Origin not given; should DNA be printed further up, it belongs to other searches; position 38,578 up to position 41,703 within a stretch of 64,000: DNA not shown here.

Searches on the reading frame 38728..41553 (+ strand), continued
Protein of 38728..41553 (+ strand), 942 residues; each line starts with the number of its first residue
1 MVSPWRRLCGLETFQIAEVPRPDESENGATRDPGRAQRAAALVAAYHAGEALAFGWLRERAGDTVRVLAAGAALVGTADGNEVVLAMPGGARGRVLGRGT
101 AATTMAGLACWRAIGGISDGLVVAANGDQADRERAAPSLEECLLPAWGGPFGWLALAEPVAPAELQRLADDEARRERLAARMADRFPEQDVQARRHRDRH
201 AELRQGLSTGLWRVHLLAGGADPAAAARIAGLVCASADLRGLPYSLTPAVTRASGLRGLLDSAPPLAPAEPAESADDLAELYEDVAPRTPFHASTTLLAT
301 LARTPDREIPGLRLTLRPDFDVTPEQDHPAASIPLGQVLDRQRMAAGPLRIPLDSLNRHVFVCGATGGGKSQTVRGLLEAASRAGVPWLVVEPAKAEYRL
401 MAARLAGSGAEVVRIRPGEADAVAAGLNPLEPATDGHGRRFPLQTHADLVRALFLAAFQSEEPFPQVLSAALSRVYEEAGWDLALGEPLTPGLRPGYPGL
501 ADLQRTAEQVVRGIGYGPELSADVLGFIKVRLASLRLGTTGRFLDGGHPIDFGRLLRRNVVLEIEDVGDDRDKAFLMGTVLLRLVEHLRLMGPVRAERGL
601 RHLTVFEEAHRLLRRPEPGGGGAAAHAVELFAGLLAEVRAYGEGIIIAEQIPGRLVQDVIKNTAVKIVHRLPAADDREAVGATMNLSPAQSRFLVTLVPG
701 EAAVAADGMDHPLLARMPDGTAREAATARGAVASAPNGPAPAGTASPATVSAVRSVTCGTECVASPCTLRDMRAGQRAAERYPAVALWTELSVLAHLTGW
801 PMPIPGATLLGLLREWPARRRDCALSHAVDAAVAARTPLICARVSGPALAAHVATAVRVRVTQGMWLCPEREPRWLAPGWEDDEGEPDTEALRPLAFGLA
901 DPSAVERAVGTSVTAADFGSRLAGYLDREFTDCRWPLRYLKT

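Call 80: get_annotated_region(hit=H21, flank=8000)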
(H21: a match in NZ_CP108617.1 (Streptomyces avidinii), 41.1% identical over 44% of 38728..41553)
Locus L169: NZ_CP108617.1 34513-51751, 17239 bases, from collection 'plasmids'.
description: Streptomyces avidinii strain NBC_01157 plasmid unnamed1, complete sequence
organism: Streptomyces avidinii (NCBI taxid 1895)
taxonomy: Bacteria; Actinomycetota; Actinomycetes; Kitasatosporales; Streptomycetaceae; Streptomyces; Streptomyces avidinii
host: -; source: -; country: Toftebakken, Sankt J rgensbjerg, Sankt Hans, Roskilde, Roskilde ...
typing (MOB-suite, as given by PLSDB): non-mobilizable
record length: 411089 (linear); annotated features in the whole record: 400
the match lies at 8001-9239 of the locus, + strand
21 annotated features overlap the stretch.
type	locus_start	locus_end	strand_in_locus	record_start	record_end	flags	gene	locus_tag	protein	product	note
CDS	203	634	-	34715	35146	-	-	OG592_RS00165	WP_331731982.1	hypothetical protein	-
CDS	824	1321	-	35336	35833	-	-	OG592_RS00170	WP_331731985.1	DUF6573 family protein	-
CDS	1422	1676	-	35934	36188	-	-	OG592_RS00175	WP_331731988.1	hypothetical protein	-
CDS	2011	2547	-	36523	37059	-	-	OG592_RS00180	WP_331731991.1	hypothetical protein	-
CDS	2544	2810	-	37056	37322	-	-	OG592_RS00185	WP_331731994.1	hypothetical protein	-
CDS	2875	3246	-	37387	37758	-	-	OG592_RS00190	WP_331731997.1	hypothetical protein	-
CDS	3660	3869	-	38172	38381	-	-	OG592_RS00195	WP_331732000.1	hypothetical protein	-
CDS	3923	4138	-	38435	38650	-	-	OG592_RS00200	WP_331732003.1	hypothetical protein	-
CDS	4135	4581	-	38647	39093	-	-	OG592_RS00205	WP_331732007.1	hypothetical protein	-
CDS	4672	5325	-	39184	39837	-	-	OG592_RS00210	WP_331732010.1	hypothetical protein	-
CDS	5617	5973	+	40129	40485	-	-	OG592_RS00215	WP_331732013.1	hypothetical protein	-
CDS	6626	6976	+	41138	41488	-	-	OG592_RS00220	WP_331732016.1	hypothetical protein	-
CDS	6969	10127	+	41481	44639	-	-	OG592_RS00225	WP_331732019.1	DUF87 domain-containing protein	-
CDS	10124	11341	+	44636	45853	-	-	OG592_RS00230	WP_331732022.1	hypothetical protein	-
CDS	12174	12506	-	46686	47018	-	-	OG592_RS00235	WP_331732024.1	hypothetical protein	-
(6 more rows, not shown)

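Call 81: search_protein_families(library=pfam, proteins=[L165:6924-8720:+, L165:11586-12584:+, L165:12584-12988:+, L166:6229-7941:+, L166:11355-13349:+, L166:13346-13630:+, L166:13627-14226:+, L167:5494-7413:+, L167:10220-12397:+, L167:12420-13061:+], max_evalue=0.01)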
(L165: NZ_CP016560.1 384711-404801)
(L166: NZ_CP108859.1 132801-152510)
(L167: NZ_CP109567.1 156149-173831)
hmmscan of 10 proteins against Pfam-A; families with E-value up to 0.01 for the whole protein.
L165:6924-8720:+ (598 aa): 1 family
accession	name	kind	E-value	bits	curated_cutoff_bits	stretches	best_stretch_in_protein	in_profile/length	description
PF20315.3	DUF6611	-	0.004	17.7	27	1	33-123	37-134/168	Family of unknown function (DUF6611)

L165:11586-12584:+ (332 aa): 1 family
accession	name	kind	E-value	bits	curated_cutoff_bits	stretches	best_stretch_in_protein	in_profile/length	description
PF03496.20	ADPrib_exo_Tox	-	2.1e-24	86.4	23.4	1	178-318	30-189/196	ADP-ribosyltransferase exoenzyme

L165:12584-12988:+ (134 aa): 0 families

L166:6229-7941:+ (570 aa): 0 families

L166:11355-13349:+ (664 aa): 1 family
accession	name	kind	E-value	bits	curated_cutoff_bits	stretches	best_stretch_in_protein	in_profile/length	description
PF04607.23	RelA_SpoT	-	0.00044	21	27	1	507-633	2-111/113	Region found in RelA / SpoT proteins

L166:13346-13630:+ (94 aa): 0 families

L166:13627-14226:+ (199 aa): 2 families
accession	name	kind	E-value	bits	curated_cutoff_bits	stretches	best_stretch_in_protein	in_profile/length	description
PF13328.12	HD_4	-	2.2e-21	76.7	27.2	1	34-177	1-149/156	HD domain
PF01966.28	HD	-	2.8e-05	24.8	22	1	54-150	2-115/116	HD domain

L167:5494-7413:+ (639 aa): 0 families

L167:10220-12397:+ (725 aa): 0 families

L167:12420-13061:+ (213 aa): 5 families
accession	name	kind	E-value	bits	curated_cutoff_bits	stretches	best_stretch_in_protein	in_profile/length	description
PF13637.12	Ank_4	-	4.2e-18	65.5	22.7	2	126-167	9-49/50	Ankyrin repeats (many copies)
PF12796.13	Ank_2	-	4.7e-18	66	27.3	2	85-177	1-90/90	Ankyrin repeats (3 copies)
PF00023.36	Ank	-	6.1e-16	58.1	21.1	1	147-177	2-32/33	Ankyrin repeat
PF13857.12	Ank_5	-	4.3e-13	49.7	27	1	133-186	1-55/56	Ankyrin repeats (many copies)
PF13606.12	Ank_3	-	1.3e-11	43.9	22.3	0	149-173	4-28/30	Ankyrin repeat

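Call 84: search_protein_families(library=pfam, proteins=[L027:8155-9537:+, L040:10061-11755:+, L044:10031-11719:+, L046:10004-11329:+, L050:10085-11698:+, L064:10078-11121:+, L079:10035-11657:+, L074:9769-11739:+, L076:9759-11270:+, L078:9874-11166:+], max_evalue=0.05)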
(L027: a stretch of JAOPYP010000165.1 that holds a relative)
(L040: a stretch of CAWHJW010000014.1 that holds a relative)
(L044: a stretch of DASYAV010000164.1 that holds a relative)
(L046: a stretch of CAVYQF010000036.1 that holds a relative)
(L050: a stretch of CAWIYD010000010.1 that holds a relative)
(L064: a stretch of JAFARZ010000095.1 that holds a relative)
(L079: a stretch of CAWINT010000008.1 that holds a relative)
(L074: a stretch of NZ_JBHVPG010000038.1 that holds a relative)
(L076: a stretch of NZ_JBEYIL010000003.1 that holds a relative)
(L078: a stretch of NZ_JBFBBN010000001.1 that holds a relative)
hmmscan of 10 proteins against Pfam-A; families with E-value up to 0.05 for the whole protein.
L027:8155-9537:+ (460 aa): 2 families
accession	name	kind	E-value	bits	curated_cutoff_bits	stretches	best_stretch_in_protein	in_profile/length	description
PF06414.18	Zeta_toxin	-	3.2e-15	56.5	22.3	1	257-412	17-162/199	Zeta toxin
PF13671.12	AAA_33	-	8.3e-09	36.3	27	1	259-392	2-125/143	AAA domain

L040:10061-11755:+ (564 aa): 2 families
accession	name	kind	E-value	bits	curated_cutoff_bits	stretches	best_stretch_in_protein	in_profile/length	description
PF06414.18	Zeta_toxin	-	3.4e-16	59.7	22.3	1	354-508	18-162/199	Zeta toxin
PF13671.12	AAA_33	-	3.4e-08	34.3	27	1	355-486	2-123/143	AAA domain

L044:10031-11719:+ (562 aa): 0 families

L046:10004-11329:+ (441 aa): 4 families
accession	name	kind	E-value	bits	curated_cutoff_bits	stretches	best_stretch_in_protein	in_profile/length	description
PF06414.18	Zeta_toxin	-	7.1e-19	68.5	22.3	1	231-385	18-162/199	Zeta toxin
PF13671.12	AAA_33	-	6.1e-11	43.2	27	1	232-362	2-122/143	AAA domain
PF07931.18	CPT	-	0.014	15.7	22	1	232-348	4-118/172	Chloramphenicol phosphotransferase-like protein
PF13238.12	AAA_18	-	0.017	16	29.4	1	232-366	1-119/128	AAA domain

L050:10085-11698:+ (537 aa): 2 families
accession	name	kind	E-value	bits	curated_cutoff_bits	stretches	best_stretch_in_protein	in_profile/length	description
PF06414.18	Zeta_toxin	-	4.8e-15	56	22.3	1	336-493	18-165/199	Zeta toxin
PF13671.12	AAA_33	-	1.5e-08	35.5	27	1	337-468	2-123/143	AAA domain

L064:10078-11121:+ (347 aa): 0 families

L079:10035-11657:+ (540 aa): 2 families
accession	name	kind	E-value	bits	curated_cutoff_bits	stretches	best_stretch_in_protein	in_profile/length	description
PF06414.18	Zeta_toxin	-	1.2e-16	61.1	22.3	1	331-485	18-162/199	Zeta toxin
PF13671.12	AAA_33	-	1.8e-09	38.4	27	1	333-461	3-121/143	AAA domain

L074:9769-11739:+ (656 aa): 1 family
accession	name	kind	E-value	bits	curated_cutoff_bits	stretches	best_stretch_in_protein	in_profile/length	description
PF00648.27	Peptidase_C2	-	2.7e-10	40.3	23.8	1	406-629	46-242/297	Calpain family cysteine protease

L076:9759-11270:+ (503 aa): 1 family
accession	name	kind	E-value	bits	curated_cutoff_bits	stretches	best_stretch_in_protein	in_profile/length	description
PF00648.27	Peptidase_C2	-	1.7e-08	34.3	23.8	2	246-357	44-145/297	Calpain family cysteine protease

L078:9874-11166:+ (430 aa): 2 families
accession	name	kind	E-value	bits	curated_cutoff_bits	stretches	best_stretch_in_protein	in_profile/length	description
PF14428.12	DddA-like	-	1.3e-11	44.9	25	1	295-420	14-128/137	Double-stranded DNA deaminase toxin A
PF19802.4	DUF6285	-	0.029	15.5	28.1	0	135-174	10-49/91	Domain of unknown function (DUF6285)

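Call 92: search_protein_families(library=pfam, proteins=[L040:11752-12054:+, L044:11716-12162:+, L078:11163-11675:+, L074:11736-11990:+, L083:11318-11617:+, L080:10889-11206:+, L042:10650-11108:+, L080:9769-10896:+, L042:9998-10645:+, L069:9745-10407:+], max_evalue=0.05)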
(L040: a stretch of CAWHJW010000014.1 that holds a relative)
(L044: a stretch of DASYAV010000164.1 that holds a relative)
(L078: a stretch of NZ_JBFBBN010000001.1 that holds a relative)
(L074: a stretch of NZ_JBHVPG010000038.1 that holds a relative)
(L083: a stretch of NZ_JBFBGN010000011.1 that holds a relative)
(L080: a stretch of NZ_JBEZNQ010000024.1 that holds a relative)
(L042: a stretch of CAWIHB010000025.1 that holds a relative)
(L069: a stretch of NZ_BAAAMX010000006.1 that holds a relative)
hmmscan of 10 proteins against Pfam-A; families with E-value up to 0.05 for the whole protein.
L040:11752-12054:+ (100 aa): 0 families

L044:11716-12162:+ (148 aa): 0 families

L078:11163-11675:+ (170 aa): 1 family
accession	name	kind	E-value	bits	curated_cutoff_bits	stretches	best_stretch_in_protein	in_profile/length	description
PF14430.11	Imm1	-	3.5e-10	41.1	22.4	1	57-137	41-123/125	Immunity protein Imm1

L074:11736-11990:+ (84 aa): 1 family
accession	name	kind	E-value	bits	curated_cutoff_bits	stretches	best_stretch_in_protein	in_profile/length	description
PF19944.4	DUF6406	-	1.1e-16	61.3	26.9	1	2-83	1-83/84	Family of unknown function (DUF6406)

L083:11318-11617:+ (99 aa): 0 families

L080:10889-11206:+ (105 aa): 0 families

L042:10650-11108:+ (152 aa): 0 families

L080:9769-10896:+ (375 aa): 0 families

L042:9998-10645:+ (215 aa): 0 families

L069:9745-10407:+ (220 aa): 1 family
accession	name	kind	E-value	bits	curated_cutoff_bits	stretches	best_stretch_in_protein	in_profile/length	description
PF07099.16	DUF1361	-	3.2e-35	121.9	25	1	27-188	1-166/169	Protein of unknown function (DUF1361)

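Call 95: search_solved_structures(query=L166:11355-13346:+, max_evalue=0.01)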
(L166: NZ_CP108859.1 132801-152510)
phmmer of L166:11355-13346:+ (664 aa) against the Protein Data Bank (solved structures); distinct sequences matched with E-value up to 0.01: 0.

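Call 96: search_solved_structures(query=L166:13627-14223:+, max_evalue=0.001)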
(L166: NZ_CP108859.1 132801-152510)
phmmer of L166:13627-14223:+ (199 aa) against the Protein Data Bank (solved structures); distinct sequences matched with E-value up to 0.001: 21.
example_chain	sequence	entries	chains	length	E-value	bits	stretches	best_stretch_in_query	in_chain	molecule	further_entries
7qps_A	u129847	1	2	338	4.1e-18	69.3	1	16-187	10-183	ACT domain protein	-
7qpr_A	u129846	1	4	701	1.8e-17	67.1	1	16-187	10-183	ACT domain protein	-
3nr1_A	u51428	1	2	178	1.1e-16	64.6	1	29-156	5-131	HD domain-containing protein 3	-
6s2t_A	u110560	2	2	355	1.3e-16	64.3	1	12-180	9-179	(P)ppGpp synthetase I, SpoT/RelA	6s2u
6s2v_A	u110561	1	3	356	1.4e-16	64.2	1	12-180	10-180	(P)ppGpp synthetase I, SpoT/RelA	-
7ohg_A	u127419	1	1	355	1.5e-16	64.2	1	12-180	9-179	Guanosine-3',5'-bis(Diphosphate) 3'-pyrophosphohydrolase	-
5xnx_A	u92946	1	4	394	2e-16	63.7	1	22-179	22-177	Bifunctional (p)ppGpp synthase/hydrolase RelA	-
8fr8_I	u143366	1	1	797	2.2e-16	63.6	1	23-179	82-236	GTP pyrophosphokinase RelA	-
1vj7_A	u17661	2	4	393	7.4e-16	61.9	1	29-179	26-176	Bifunctional RELA/SPOT | Bifunctional (p)ppGpp synthase/hydrolase RelA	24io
5vxa_A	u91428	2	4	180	1e-15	61.5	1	29-156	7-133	Guanosine-3',5'-bis(diphosphate) 3'-pyrophosphohydrolase MESH1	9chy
8acu_A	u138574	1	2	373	2.9e-15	60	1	29-179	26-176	GTP pyrophosphokinase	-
6yxa_A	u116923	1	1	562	6.3e-15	58.9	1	29-179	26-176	GTP pyrophosphokinase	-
3nqw_A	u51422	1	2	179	1.8e-14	57.3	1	42-157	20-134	CG11900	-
9s6k_B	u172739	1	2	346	2.9e-13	53.4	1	34-178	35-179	GTP pyrophosphokinase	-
7oiw_A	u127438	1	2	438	5.4e-13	52.5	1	37-179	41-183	GTP pyrophosphokinase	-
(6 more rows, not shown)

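Call 97: search_solved_structures(query=L044:10031-11716:+, max_evalue=0.01)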
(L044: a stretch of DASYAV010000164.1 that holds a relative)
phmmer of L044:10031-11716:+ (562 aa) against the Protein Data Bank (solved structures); distinct sequences matched with E-value up to 0.01: 0.
